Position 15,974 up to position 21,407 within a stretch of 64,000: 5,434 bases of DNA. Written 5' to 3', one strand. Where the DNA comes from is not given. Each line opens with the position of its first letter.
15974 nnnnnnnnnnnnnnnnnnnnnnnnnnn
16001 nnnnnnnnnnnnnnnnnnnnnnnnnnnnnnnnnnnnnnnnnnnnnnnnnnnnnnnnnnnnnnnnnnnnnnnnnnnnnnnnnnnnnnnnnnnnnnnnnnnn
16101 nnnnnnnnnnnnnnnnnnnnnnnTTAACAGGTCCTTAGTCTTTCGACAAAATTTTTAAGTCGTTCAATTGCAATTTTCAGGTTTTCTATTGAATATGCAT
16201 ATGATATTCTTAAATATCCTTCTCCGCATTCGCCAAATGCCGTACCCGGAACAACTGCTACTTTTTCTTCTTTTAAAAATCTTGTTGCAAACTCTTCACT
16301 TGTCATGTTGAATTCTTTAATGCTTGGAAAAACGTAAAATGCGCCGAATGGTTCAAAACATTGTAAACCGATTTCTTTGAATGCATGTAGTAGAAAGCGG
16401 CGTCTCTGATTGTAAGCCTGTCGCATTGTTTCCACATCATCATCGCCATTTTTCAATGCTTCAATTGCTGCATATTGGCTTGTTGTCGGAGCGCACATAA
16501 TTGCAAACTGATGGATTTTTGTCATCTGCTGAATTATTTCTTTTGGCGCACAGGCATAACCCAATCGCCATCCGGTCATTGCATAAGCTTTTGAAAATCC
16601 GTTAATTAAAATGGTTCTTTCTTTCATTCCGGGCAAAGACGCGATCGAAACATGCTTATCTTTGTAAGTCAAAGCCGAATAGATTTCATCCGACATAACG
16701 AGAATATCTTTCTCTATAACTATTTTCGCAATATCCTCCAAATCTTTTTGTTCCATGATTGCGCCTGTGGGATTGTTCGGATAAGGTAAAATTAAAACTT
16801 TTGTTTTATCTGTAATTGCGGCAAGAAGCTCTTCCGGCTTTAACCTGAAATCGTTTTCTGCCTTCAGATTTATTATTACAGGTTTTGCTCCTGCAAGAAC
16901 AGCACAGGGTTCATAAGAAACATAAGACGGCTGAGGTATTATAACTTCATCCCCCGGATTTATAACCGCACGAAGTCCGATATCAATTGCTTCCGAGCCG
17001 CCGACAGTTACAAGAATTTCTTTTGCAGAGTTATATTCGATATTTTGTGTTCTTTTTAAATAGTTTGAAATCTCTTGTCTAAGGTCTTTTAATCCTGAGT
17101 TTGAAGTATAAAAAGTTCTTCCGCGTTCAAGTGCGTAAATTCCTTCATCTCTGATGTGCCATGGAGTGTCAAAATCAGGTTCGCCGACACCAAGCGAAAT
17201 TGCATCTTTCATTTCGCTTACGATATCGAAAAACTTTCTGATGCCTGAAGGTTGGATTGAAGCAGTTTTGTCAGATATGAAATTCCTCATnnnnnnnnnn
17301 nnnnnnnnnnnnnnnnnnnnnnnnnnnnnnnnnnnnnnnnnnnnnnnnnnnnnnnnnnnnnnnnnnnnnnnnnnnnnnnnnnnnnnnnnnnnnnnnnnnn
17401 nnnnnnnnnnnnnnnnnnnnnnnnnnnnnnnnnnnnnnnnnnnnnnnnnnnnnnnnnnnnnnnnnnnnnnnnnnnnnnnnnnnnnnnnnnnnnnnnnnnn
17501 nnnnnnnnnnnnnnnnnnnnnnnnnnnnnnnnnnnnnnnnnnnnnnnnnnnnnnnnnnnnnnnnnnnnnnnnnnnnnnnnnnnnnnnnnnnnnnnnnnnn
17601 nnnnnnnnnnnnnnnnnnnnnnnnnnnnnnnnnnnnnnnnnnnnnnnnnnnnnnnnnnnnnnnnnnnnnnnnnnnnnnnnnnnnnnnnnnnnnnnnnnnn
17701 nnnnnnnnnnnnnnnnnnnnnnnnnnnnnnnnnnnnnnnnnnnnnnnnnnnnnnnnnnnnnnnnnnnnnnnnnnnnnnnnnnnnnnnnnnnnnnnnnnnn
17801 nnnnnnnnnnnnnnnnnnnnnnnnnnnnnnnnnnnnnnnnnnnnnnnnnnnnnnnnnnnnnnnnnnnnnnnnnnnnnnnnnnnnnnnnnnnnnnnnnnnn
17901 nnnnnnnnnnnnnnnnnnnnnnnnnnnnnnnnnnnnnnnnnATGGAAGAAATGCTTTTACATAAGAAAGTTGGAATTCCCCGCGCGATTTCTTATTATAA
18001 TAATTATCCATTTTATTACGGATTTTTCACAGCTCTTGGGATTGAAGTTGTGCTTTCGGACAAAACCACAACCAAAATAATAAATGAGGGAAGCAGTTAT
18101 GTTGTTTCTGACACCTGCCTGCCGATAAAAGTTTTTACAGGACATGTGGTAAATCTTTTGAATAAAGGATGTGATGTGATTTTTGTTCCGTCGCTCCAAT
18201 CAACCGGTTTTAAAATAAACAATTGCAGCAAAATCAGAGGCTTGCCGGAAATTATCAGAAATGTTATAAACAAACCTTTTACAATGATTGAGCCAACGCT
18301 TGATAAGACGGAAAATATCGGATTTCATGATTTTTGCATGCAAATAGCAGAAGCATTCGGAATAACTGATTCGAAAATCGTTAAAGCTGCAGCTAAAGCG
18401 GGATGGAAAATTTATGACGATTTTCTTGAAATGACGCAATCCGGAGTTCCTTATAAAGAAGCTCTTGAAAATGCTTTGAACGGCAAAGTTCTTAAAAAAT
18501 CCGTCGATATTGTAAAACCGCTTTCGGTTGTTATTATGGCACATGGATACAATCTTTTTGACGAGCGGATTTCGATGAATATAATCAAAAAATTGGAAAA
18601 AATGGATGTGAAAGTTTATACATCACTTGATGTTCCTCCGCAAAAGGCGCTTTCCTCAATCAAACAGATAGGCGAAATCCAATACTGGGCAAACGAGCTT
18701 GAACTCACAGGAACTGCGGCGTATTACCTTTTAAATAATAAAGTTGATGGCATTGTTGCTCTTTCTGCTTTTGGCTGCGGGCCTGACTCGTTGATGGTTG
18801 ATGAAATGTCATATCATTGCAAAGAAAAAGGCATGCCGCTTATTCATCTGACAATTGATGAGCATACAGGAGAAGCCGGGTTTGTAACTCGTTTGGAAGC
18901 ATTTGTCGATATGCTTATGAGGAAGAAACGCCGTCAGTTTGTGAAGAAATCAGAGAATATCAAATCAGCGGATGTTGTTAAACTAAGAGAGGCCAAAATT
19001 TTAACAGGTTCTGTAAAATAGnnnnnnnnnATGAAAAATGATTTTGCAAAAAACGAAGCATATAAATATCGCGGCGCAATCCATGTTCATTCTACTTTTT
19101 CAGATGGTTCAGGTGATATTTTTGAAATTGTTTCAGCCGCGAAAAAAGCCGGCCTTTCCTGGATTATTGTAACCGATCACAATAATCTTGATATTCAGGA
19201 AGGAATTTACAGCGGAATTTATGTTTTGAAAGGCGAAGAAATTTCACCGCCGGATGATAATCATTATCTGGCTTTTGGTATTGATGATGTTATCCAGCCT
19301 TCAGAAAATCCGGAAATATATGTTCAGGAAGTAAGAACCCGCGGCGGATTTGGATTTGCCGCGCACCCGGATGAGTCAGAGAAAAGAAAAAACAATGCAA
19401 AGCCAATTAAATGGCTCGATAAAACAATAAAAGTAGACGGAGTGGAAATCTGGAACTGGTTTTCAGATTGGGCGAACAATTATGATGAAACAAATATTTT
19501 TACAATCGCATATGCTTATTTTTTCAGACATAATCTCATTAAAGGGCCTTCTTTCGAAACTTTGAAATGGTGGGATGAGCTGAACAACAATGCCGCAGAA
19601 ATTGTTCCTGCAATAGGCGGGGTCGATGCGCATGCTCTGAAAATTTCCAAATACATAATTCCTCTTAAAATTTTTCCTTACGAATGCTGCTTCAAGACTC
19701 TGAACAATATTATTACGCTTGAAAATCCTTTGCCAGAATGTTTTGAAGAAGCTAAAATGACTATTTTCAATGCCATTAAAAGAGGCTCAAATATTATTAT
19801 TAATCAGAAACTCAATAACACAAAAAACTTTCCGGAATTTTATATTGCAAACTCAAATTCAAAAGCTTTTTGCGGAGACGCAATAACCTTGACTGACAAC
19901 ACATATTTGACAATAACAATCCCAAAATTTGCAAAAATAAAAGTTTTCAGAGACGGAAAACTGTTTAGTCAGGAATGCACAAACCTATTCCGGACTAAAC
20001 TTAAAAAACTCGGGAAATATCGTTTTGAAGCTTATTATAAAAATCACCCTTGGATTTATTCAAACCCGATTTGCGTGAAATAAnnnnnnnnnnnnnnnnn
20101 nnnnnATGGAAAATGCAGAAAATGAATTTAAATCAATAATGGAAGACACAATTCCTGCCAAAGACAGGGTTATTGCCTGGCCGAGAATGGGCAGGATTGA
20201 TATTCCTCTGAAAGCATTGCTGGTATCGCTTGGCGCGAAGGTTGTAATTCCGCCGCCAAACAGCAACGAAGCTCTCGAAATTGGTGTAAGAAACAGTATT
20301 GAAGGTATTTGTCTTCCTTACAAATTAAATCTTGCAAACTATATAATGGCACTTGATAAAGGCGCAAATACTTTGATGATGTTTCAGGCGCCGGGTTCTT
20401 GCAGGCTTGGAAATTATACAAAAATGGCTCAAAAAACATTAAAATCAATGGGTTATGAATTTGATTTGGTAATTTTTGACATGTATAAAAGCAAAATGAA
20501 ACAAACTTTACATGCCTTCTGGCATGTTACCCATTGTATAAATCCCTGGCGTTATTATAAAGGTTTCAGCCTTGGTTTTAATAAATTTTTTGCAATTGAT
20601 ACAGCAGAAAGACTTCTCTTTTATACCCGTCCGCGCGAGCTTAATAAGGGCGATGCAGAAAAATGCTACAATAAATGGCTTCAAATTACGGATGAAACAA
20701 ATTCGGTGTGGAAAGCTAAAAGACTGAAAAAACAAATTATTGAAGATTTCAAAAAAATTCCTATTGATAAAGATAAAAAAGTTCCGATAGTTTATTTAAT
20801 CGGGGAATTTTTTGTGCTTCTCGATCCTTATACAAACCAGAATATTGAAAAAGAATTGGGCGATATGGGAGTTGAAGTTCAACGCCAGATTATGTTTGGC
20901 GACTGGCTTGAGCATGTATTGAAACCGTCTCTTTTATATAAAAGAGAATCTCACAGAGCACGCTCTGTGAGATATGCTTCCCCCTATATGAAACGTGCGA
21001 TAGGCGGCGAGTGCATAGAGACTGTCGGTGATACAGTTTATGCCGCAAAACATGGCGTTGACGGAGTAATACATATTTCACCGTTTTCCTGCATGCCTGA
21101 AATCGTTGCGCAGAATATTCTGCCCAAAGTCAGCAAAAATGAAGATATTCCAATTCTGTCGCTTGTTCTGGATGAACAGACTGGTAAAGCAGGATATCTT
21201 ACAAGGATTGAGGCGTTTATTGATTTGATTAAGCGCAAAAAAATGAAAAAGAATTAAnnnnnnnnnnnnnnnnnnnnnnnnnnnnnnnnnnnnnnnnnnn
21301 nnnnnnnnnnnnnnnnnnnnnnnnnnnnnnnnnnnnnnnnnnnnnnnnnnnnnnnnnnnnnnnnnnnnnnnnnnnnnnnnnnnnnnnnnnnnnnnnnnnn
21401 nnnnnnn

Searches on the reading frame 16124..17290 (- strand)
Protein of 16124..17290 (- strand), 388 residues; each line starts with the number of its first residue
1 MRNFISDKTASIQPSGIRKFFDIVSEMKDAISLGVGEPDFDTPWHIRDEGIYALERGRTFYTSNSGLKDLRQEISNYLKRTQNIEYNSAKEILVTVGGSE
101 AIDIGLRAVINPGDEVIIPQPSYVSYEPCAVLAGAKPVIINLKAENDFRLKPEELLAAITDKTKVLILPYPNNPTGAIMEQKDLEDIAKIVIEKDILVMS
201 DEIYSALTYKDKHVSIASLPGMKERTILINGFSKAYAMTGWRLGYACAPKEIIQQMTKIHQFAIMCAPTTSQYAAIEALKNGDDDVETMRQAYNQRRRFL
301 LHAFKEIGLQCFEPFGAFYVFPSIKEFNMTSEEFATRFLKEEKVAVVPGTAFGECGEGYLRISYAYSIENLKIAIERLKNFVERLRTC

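Call 44: search_protein_families(library=pfam, max_evalue=0.0001, proteins=[window:16124-17290:-])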
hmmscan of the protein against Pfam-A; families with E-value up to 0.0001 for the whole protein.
window:16124-17290:- (388 aa): 5 families
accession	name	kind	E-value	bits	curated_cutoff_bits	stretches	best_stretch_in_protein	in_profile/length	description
PF00155.27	Aminotran_1_2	-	5.1e-81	273.1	19.7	1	29-378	2-361/361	Aminotransferase class I and II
PF01041.23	DegT_DnrJ_EryC1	-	1.3e-12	48.1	19.8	1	85-202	35-146/360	DegT/DnrJ/EryC1/StrS aminotransferase family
PF00266.25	Aminotran_5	-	2e-09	37.3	21.5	1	84-202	56-176/371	Aminotransferase class-V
PF01053.26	Cys_Met_Meta_PP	-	3.3e-07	29.6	27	1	87-205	65-177/381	Cys/Met metabolism PLP-dependent enzyme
PF01212.27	Beta_elim_lyase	-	7.3e-05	22.7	27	0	88-201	46-168/288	Beta-eliminating lyase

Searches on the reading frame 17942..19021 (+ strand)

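Call 44: search_protein_families(library=pfam, max_evalue=0.0001, proteins=[window:17942-19021:+])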
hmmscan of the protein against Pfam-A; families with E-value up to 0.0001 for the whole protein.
window:17942-19021:+ (359 aa): 2 families
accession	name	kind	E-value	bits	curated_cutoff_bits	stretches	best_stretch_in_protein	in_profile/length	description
PF09989.15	DUF2229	-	3.6e-49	167.8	29.4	1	9-227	1-214/218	CoA enzyme activase uncharacterised domain (DUF2229)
PF06050.19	HGD-D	-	5.1e-09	36.6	28.4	1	266-325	282-342/342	2-hydroxyglutaryl-CoA dehydratase, D-component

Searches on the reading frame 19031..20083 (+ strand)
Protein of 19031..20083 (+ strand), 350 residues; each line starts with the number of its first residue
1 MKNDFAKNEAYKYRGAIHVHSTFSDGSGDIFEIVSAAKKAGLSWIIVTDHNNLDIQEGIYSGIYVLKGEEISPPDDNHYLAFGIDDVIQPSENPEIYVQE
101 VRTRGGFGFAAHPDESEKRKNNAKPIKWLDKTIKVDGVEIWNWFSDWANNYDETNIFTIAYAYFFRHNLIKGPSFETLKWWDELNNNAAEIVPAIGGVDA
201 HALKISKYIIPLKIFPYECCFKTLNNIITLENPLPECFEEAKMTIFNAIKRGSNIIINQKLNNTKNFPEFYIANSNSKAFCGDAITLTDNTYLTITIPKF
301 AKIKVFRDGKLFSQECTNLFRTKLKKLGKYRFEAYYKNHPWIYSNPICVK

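Call 44: search_protein_families(library=pfam, max_evalue=0.0001, proteins=[window:19031-20083:+])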
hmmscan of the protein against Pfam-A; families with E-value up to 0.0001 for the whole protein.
window:19031-20083:+ (350 aa): 1 family
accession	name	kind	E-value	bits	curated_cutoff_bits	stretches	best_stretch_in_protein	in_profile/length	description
PF02811.25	PHP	-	8.6e-08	33.1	26.4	1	17-82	2-41/164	PHP domain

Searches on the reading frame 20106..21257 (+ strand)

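Call 44: search_protein_families(library=pfam, max_evalue=0.0001, proteins=[window:20106-21257:+])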
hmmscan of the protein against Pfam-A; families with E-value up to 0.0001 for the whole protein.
window:20106-21257:+ (383 aa): 2 families
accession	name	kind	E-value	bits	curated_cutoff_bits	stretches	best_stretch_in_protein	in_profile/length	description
PF09989.15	DUF2229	-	4.4e-08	33.5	29.4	0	37-78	19-61/218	CoA enzyme activase uncharacterised domain (DUF2229)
PF06050.19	HGD-D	-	1.7e-06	28.3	28.4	1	313-374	279-341/342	2-hydroxyglutaryl-CoA dehydratase, D-component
